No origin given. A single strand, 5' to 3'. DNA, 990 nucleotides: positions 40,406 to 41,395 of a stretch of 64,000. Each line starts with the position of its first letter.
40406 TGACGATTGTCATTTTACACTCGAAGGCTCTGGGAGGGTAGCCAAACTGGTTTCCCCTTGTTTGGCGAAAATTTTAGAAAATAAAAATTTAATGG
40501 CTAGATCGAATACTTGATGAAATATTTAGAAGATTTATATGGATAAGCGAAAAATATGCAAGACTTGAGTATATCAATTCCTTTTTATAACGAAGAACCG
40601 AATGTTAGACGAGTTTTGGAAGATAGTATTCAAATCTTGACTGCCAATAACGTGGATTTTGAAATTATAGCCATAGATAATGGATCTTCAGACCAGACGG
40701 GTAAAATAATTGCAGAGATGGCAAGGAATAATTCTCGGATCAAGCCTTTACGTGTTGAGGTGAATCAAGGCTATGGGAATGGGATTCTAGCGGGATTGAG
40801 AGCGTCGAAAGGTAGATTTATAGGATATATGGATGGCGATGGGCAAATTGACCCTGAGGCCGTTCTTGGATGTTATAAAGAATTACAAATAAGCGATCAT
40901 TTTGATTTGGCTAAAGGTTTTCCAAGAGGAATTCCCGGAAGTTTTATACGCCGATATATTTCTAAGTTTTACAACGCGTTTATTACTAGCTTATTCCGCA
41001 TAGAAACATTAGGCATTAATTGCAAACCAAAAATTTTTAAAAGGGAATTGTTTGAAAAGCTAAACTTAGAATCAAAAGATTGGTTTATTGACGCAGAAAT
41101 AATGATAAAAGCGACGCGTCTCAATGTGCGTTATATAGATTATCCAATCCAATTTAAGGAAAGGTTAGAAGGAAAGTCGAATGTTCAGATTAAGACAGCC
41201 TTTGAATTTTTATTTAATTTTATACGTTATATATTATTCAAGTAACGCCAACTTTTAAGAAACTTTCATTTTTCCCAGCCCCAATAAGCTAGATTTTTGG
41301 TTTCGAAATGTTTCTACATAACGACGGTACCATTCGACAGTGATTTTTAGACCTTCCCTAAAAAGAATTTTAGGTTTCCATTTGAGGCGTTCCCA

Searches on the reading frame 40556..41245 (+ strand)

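Call 49: search_protein_families(library=pfam, proteins=[window:40556-41245:+], max_evalue=0.001)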
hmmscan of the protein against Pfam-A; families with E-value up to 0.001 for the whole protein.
window:40556-41245:+ (229 aa): 2 families
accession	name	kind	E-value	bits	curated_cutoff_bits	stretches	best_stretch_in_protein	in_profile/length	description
PF00535.33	Glycos_transf_2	-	4.3e-25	89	23.3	1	5-169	1-167/168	Glycosyl transferase family 2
PF13641.12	Glyco_tranf_2_3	-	0.00072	20.1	27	1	3-102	2-103/230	Glycosyltransferase like family 2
